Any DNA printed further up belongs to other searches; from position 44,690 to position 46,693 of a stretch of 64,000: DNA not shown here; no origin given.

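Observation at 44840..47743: ECF sigma factor fused via a TM helix to a DUF1559 domain, next to a paralogous prepilin-type DUF1559 gene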

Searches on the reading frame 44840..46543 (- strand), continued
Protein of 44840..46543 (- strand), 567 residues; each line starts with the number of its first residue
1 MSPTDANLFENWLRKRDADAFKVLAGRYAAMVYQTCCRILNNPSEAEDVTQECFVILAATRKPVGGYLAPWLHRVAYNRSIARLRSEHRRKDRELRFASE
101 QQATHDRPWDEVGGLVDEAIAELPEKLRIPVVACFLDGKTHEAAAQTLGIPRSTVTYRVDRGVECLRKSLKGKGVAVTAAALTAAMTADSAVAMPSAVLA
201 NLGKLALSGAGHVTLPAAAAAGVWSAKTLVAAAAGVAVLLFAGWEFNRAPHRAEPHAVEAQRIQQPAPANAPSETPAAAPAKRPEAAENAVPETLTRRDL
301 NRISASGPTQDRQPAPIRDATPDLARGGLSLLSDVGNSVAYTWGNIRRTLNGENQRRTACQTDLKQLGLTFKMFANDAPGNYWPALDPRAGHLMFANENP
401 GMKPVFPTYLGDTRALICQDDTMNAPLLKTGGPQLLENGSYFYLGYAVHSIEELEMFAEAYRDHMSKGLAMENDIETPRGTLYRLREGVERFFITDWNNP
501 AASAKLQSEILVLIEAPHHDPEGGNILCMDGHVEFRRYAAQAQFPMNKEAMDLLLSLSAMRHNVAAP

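Call 12: find_encoding_contigs(protein=P0004, flank=8000, max_places=2)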
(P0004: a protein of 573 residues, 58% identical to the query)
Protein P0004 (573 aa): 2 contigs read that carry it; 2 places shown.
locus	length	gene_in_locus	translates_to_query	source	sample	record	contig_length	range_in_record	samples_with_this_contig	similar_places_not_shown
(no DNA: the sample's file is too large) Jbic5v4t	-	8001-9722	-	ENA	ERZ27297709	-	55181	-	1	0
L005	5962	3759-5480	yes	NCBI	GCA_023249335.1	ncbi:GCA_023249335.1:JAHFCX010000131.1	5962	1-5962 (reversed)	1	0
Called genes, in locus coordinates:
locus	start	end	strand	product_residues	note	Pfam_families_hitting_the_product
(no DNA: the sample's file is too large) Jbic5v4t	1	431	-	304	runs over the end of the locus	PF03781:FGE-sulfatase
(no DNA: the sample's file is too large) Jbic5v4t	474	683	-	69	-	-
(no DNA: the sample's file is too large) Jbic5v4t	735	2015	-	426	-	PF01408:GFO_IDH_MocA, PF22725:GFO_IDH_MocA_C3 (faint), PF19051:GFO_IDH_MocA_C2, PF02894:GFO_IDH_MocA_C (weak)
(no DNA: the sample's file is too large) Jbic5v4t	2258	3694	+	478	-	-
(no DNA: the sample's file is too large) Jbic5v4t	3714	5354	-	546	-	PF04916:Phospholip_B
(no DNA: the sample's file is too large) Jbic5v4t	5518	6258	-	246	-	PF04311:DUF459 (faint), PF13472:Lipase_GDSL_2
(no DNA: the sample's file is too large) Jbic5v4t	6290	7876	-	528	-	PF00884:Sulfatase, PF01663:Phosphodiest (weak), PF16347:SGSH_C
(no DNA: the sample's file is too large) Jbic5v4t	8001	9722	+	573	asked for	PF04542:Sigma70_r2, PF04545:Sigma70_r4 (weak), PF08281:Sigma70_r4_2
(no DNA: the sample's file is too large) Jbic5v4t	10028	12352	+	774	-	PF01546:Peptidase_M20, PF04389:Peptidase_M28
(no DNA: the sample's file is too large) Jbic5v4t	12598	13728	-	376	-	PF07963:N_methyl, PF07596:SBP_bac_10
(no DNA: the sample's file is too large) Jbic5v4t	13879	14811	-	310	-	PF20055:DUF6454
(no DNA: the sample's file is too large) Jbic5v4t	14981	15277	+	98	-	PF02518:HATPase_c (weak)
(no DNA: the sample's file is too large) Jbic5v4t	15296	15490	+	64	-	-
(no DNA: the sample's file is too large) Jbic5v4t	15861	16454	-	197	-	PF06439:3keto-disac_hyd, PF21708:Glyco_hydro_59_C (weak)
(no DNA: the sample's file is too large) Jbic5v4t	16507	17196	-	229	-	PF06439:3keto-disac_hyd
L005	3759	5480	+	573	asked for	PF04542:Sigma70_r2, PF04545:Sigma70_r4 (weak), PF08281:Sigma70_r4_2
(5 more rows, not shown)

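Call 13: find_related_loci(query=A1, collection=genome_contigs, flank=8000)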
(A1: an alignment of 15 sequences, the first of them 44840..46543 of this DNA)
Query A1 (567 aa) in genome_contigs; peptide patterns used: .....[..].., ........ (x = any residue, [..] = any of these).
600 stretches matched a pattern (row limit reached: there are more); 367 encode a relative of the query (tblastn E <= 1e-3); the best 80 are kept; 80 distinct loci.
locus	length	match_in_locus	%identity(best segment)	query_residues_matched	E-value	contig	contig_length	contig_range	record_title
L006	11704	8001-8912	36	5-310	1e-49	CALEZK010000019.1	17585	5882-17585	MAG TPA_asm: uncultured bacterium isolate SRR1506987_bin.88_CONCOCT_v1.1_MAG genome assembly, contig: ERZ761602.4558, wh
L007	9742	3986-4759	41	1-247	7e-50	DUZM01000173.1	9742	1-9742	MAG TPA_asm: Candidatus Hydrogenedentota bacterium isolate MAG_17963_hgd_111 Ga0180437_10013050, whole genome shotgun se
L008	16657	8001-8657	46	1-222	7e-49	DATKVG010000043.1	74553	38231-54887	MAG TPA_asm: Candidatus Bathyarchaeia archaeon isolate SMAG_U14127 k141_2432591, whole genome shotgun sequence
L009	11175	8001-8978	39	1-329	1e-46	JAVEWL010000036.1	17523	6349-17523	MAG: FCB group bacterium isolate BF4_144 NODE_9928_length_17523_cov_3.140952_Biofilm4, whole genome shotgun sequence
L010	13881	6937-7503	41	1-186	2e-39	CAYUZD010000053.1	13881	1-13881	MAG TPA_asm: uncultured Nitrospirales bacterium isolate SRP287453_co1_86 genome assembly, contig: NODE_8223_length_13881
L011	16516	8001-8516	33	17-171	2e-17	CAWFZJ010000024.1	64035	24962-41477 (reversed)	MAG: uncultured Verrucomicrobiae bacterium isolate MFD05379.bin.3.52 genome assembly, contig: contig_1289, whole genome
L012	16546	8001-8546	34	4-171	3e-16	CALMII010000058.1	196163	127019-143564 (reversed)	MAG TPA_asm: uncultured Steroidobacter sp. isolate SRR2107171_bin.15_CONCOCT_v1.1_MAG genome assembly, contig: ERZ794917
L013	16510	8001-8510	35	17-171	6e-16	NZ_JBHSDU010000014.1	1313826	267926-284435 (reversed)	Steroidobacter flavus strain CGMCC 1.10759 velvet_auto_105_14, whole genome shotgun sequence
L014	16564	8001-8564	27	1-174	2e-15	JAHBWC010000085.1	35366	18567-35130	MAG: Labilithrix sp. isolate ACE_MYX7 MYX7_85, whole genome shotgun sequence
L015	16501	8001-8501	34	13-170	2e-15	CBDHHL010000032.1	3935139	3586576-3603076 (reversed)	MAG: Leptolyngbyaceae cyanobacterium isolate fb62d9ca-8737-4fe0-8d85-20d69bcd7426 genome assembly, contig: contig_31, wh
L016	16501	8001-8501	34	20-171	4e-15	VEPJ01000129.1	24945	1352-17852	MAG: Gammaproteobacteria bacterium isolate MnB_17 Mn-Gammaproteobacteria-1_679, whole genome shotgun sequence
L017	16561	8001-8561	31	2-174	5e-15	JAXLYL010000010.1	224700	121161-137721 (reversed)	MAG: Polyangiaceae bacterium isolate STL-MYX12 C1.258.fa-10, whole genome shotgun sequence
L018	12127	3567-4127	30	7-171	7e-15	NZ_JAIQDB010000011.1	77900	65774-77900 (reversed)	Sutcliffiella deserti strain DG-18 Scaffold14, whole genome shotgun sequence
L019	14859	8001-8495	29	16-175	1e-14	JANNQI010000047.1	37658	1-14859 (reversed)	MAG: Sphingomonadales bacterium isolate SOY_31_metabat_473 SOY_31_k141_3591500, whole genome shotgun sequence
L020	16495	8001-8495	34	27-183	1e-14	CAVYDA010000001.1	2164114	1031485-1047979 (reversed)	MAG: uncultured Acidimicrobiaceae bacterium isolate MFD01138.bin.2.30 genome assembly, contig: contig_12808, whole genom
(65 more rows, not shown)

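Call 19: list_cluster_members(proteins=[P0001, P0004, P0183, P0014])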
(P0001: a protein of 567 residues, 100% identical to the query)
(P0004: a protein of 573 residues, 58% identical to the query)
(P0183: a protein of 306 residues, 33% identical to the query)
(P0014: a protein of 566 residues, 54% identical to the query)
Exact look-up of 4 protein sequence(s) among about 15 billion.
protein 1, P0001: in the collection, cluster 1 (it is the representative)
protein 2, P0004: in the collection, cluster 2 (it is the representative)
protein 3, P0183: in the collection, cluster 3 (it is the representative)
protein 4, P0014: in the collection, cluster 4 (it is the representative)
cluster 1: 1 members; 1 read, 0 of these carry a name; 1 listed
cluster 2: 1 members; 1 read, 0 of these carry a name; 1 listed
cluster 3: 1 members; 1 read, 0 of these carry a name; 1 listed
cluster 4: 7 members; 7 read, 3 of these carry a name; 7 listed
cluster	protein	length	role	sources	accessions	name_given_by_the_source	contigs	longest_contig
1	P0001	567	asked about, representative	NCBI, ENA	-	-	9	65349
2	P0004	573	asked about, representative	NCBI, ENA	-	-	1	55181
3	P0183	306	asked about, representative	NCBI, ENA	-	-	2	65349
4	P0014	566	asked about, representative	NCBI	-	-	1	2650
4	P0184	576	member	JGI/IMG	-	RNA polymerase sigma factor (sigma-70 family)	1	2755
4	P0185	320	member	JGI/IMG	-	prepilin-type processing-associated H-X9-DG protein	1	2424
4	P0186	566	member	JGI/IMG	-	RNA polymerase sigma factor (sigma-70 family)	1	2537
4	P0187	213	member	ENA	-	-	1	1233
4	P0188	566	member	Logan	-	-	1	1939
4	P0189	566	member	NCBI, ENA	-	-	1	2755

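Call 26: search_protein_representatives(alignment_id=A1)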
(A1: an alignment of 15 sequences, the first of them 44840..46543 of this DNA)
Query: 15 sequences, 576 profile positions. Proteins with E-value up to 0.001 (for the whole library): 78493; up to 1e-10: 37017; up to 1e-30: 3613. The best 150 are listed.
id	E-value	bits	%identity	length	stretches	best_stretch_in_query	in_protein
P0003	0.0e+00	1026.1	-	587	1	1-575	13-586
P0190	2.8e-184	630.4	-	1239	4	367-569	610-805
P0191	1.7e-163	561.8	-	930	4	367-567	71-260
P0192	1.0e-159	549.3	-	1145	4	367-564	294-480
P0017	2.1e-146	505.4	-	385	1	1-260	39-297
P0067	8.8e-138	476.9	-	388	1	216-575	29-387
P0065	1.0e-117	410.7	-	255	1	328-575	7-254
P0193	1.4e-112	393.7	-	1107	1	1-295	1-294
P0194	9.7e-111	387.6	-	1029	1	1-256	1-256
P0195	1.9e-107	376.7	-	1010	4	367-569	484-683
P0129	1.2e-103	364.2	-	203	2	453-575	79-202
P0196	7.5e-101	355.0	-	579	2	354-571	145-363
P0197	3.1e-92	326.5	-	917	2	1-304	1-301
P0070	2.4e-89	317.0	-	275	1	360-571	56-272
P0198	4.4e-87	309.5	-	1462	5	364-568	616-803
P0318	3.6e-71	257.0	-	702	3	4-299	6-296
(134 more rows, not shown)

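Call 54: find_encoding_contigs(protein=P0006, flank=6000, max_places=2)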
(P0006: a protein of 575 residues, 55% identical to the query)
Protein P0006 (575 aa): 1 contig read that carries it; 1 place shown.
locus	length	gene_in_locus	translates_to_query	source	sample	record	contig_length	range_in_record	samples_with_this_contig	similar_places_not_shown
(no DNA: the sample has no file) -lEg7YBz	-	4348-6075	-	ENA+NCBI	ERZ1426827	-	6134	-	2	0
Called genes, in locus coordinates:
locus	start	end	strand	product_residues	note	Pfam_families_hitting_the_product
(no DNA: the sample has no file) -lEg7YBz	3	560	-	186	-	?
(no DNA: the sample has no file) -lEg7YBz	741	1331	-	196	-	-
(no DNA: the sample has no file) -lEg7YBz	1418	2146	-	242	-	PF04311:DUF459 (faint), PF13472:Lipase_GDSL_2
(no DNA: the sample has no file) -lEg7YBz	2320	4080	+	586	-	PF04542:Sigma70_r2, PF04545:Sigma70_r4, PF08281:Sigma70_r4_2, PF07596:SBP_bac_10 (faint)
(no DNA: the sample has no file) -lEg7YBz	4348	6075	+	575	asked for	PF04542:Sigma70_r2, PF04545:Sigma70_r4, PF08281:Sigma70_r4_2 (weak)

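Call 55: find_encoding_contigs(protein=P0003, flank=6000, max_places=2)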
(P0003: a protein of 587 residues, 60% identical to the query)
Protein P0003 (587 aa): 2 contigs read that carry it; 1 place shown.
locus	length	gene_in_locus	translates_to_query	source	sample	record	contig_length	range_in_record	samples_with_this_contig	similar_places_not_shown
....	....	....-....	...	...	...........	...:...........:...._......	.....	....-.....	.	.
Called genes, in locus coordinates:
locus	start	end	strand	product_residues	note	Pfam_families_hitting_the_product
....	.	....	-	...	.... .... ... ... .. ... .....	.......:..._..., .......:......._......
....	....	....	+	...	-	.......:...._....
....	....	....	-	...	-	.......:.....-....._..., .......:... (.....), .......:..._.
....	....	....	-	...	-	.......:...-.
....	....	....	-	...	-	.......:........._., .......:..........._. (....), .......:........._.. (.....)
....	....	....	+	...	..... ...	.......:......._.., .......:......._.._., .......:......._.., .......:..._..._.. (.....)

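Call 56: find_encoding_contigs(protein=P0008, flank=6000, max_places=2)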
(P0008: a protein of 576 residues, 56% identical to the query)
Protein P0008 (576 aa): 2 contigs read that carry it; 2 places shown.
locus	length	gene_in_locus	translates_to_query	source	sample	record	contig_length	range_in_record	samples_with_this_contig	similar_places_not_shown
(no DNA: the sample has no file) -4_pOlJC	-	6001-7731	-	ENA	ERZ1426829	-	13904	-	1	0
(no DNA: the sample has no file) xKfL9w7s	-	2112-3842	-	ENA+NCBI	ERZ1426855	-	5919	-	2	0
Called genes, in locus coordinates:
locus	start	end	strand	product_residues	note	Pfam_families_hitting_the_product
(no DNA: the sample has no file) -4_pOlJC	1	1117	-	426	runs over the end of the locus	PF01408:GFO_IDH_MocA, PF19051:GFO_IDH_MocA_C2, PF22725:GFO_IDH_MocA_C3 (faint), PF02894:GFO_IDH_MocA_C (weak)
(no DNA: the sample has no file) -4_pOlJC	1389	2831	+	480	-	-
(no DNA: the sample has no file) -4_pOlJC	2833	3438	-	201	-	-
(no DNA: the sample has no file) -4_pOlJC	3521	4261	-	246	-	PF04311:DUF459 (faint), PF13472:Lipase_GDSL_2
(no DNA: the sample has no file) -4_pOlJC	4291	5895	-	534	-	PF00884:Sulfatase, PF16347:SGSH_C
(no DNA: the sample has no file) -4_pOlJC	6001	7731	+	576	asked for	PF04542:Sigma70_r2, PF04545:Sigma70_r4 (weak), PF08281:Sigma70_r4_2 (weak)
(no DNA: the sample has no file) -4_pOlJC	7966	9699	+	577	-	PF04542:Sigma70_r2, PF04545:Sigma70_r4, PF08281:Sigma70_r4_2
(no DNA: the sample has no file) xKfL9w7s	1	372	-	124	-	?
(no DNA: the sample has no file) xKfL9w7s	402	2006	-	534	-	PF00884:Sulfatase, PF16347:SGSH_C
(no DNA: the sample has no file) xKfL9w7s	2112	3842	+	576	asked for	PF04542:Sigma70_r2, PF04545:Sigma70_r4 (weak), PF08281:Sigma70_r4_2 (weak)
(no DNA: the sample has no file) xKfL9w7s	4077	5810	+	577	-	PF04542:Sigma70_r2, PF04545:Sigma70_r4, PF08281:Sigma70_r4_2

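Call 58: find_related_loci(query=A1, collection=metagenome_contigs, flank=4000)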
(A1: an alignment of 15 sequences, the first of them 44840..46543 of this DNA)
Query A1 (567 aa) in metagenome_contigs; peptide patterns used: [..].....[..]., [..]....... (x = any residue, [..] = any of these).
600 stretches matched a pattern (row limit reached: there are more); 369 encode a relative of the query (tblastn E <= 1e-3); the best 80 are kept; 80 distinct loci.
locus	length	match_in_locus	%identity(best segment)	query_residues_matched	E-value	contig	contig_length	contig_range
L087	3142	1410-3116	60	1-561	0e+0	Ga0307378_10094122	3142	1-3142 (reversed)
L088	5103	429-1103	50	1-223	8e-64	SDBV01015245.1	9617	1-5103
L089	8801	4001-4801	48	1-252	5e-62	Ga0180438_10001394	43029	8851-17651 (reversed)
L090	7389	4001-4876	42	1-284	2e-61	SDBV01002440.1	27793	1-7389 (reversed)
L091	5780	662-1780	40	1-373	5e-60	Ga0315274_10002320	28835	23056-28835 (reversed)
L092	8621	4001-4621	49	1-207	2e-58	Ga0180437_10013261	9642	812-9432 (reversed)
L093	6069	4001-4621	49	1-207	1e-58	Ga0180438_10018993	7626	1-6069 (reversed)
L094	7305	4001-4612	42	4-207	4e-44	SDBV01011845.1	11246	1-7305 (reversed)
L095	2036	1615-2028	46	5-142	8e-34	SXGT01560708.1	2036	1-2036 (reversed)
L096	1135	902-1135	53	4-81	1e-22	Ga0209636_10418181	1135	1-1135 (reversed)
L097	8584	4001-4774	41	1-247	2e-50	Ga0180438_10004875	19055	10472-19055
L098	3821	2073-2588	33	17-171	3e-18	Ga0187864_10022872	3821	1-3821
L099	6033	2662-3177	33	17-171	4e-18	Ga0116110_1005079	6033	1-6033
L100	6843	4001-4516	33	17-171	7e-18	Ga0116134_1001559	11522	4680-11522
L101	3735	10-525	33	17-171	3e-17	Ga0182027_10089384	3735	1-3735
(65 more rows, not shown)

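Call 69: search_protein_families(library=pfam, proteins=[P0318], max_evalue=10)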
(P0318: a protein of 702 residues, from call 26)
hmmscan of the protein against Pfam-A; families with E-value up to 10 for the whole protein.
P0318 (702 aa): 5 families
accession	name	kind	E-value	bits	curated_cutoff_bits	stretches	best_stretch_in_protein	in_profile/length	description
PF04542.20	Sigma70_r2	-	2.6e-13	50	24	1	28-92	3-71/71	Sigma-70 region 2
PF08281.18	Sigma70_r4_2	-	2.7e-09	37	25.7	1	118-166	4-52/54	Sigma-70, region 4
PF04545.22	Sigma70_r4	-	2.1e-06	27.6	24.1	1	122-170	2-50/50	Sigma-70, region 4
PF07596.16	SBP_bac_10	-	0.19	12.2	23.3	1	569-596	11-37/268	Protein of unknown function (DUF1559)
PF13412.12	HTH_24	-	0.26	11.3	21.9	1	142-162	19-39/48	Winged helix-turn-helix DNA-binding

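Call 93: find_encoding_contigs(protein=P0016, flank=8000, max_places=3)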
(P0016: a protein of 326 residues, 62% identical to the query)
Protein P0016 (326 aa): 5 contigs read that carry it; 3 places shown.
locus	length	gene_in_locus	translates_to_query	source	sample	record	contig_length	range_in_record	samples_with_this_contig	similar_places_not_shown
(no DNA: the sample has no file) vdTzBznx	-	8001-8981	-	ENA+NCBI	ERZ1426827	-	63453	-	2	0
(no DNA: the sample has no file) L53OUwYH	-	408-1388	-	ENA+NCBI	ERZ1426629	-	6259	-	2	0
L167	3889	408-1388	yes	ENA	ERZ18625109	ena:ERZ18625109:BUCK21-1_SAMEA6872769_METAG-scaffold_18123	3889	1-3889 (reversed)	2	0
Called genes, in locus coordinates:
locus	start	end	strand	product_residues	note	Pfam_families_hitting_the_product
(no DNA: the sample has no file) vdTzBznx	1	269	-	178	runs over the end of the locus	PF00156:Pribosyltran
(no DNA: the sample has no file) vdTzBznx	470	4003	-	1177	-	PF14559:TPR_19 (faint), PF07719:TPR_2 (faint), PF13174:TPR_6 (faint), PF13428:TPR_14 (faint), PF13431:TPR_17 (faint), PF14561:TPR_20 (faint), PF24575:TPR_Slam (faint), PF13432:TPR_16 (weak), +1 more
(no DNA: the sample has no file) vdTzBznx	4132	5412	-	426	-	PF01408:GFO_IDH_MocA, PF19051:GFO_IDH_MocA_C2, PF22725:GFO_IDH_MocA_C3 (faint), PF02894:GFO_IDH_MocA_C (weak)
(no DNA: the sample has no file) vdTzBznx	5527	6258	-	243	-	PF04311:DUF459 (faint), PF13472:Lipase_GDSL_2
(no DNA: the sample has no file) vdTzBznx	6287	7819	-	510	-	PF00884:Sulfatase, PF01663:Phosphodiest, PF16347:SGSH_C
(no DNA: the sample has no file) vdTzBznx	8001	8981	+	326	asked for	PF04542:Sigma70_r2, PF04545:Sigma70_r4, PF08281:Sigma70_r4_2 (weak)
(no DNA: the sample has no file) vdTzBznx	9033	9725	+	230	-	PF07596:SBP_bac_10 (faint)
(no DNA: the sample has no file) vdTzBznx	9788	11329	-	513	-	-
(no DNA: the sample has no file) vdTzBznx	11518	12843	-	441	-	-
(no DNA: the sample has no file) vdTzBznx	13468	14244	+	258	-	PF01061:ABC2_membrane, PF12698:ABC2_membrane_3 (weak)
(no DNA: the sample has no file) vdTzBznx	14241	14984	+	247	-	PF00005:ABC_tran, PF13304:AAA_21 (faint)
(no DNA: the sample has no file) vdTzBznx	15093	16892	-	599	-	-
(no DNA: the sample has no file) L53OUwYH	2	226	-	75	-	?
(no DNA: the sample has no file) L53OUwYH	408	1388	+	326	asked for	PF04542:Sigma70_r2, PF04545:Sigma70_r4, PF08281:Sigma70_r4_2 (weak)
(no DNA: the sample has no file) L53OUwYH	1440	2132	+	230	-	PF07596:SBP_bac_10 (faint)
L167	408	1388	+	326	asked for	PF04542:Sigma70_r2, PF04545:Sigma70_r4, PF08281:Sigma70_r4_2 (weak)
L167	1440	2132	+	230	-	PF07596:SBP_bac_10 (faint)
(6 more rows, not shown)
